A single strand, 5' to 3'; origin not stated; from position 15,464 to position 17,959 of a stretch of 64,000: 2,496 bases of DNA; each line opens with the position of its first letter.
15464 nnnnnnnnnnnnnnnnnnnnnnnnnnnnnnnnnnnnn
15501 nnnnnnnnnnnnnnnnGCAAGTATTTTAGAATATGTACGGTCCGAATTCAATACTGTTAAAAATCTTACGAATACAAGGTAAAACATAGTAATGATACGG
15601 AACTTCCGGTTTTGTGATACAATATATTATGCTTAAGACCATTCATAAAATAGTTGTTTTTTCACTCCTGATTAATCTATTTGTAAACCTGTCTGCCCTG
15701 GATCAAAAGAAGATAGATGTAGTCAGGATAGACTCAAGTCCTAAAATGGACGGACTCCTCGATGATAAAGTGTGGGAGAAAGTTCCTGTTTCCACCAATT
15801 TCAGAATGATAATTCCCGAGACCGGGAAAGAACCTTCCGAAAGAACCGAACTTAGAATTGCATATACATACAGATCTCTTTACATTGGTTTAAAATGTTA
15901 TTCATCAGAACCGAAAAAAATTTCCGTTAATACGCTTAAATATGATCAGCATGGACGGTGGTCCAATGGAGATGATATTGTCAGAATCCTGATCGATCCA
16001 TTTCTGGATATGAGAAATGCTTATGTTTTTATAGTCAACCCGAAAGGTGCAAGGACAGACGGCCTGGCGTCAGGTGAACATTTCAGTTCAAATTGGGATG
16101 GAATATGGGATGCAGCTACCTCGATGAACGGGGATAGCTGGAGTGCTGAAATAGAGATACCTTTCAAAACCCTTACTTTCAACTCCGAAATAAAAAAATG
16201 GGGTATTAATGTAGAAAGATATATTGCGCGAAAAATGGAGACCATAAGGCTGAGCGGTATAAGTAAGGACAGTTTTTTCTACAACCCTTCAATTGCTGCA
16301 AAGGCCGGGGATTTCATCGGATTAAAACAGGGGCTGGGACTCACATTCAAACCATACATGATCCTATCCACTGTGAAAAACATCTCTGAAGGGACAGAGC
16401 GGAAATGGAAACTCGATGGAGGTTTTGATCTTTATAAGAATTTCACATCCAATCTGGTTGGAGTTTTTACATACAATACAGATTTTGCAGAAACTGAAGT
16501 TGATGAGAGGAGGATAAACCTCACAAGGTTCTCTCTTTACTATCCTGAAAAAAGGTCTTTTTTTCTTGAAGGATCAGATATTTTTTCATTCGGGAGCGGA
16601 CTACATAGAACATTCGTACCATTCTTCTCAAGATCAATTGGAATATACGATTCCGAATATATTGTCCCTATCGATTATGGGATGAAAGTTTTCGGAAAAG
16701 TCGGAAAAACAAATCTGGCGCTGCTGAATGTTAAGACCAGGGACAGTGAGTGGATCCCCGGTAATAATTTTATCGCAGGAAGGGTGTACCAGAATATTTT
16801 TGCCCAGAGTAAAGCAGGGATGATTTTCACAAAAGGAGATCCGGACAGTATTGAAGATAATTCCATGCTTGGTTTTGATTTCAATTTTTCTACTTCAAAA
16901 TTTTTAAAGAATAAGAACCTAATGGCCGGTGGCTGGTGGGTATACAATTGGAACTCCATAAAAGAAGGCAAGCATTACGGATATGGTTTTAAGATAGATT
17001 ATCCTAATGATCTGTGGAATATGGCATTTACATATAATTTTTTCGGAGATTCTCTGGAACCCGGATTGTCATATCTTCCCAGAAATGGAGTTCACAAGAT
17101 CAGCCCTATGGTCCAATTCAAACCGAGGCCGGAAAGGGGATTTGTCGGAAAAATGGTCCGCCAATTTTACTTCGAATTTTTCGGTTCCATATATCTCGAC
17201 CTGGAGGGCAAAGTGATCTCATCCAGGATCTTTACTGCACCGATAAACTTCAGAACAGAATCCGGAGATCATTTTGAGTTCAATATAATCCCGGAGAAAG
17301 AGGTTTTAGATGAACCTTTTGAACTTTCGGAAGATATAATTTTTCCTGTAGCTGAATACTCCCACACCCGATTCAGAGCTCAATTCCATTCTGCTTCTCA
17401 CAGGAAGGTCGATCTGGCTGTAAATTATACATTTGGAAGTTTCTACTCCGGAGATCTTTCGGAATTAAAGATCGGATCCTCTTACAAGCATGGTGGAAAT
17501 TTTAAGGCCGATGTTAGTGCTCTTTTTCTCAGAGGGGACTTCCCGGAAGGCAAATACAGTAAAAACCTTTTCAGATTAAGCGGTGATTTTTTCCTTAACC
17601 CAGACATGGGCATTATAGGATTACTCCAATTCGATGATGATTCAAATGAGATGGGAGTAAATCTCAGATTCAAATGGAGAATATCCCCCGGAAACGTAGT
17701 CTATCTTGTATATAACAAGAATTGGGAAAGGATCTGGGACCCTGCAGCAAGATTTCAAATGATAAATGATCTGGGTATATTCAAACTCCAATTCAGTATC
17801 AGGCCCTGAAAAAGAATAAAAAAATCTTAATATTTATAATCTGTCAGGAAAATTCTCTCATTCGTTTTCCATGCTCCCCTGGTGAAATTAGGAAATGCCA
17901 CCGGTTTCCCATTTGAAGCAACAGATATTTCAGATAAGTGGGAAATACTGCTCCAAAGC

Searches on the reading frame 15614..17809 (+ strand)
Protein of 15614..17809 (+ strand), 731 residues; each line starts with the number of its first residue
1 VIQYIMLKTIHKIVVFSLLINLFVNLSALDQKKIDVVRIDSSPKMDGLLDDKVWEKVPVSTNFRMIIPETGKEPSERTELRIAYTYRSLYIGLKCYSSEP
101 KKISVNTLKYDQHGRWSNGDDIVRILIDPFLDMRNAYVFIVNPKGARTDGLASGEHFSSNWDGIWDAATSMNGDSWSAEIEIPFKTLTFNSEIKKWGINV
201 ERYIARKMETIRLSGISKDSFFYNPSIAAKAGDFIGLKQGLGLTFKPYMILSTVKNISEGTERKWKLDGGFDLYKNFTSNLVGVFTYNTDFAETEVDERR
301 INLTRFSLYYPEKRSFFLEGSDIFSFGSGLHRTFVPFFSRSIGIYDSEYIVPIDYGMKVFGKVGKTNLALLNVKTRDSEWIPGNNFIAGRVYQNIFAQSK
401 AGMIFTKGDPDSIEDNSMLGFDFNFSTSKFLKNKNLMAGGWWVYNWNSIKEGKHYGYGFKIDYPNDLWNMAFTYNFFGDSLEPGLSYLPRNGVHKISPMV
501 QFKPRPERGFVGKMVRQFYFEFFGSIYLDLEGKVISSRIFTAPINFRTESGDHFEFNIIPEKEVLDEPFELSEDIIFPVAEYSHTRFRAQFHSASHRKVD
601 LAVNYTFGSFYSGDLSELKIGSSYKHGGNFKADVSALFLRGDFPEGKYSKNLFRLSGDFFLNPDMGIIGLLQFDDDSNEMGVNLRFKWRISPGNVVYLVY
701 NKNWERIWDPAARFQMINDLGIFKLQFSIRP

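Call 10: search_protein_families(library=pfam, proteins=[window:15614-17809:+], max_evalue=0.001)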
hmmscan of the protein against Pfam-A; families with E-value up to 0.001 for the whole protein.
window:15614-17809:+ (731 aa): 1 family
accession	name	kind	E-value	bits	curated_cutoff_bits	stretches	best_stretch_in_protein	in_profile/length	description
PF19313.5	DUF5916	-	2.3e-09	37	22.6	1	243-345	5-97/572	Domain of unknown function (DUF5916)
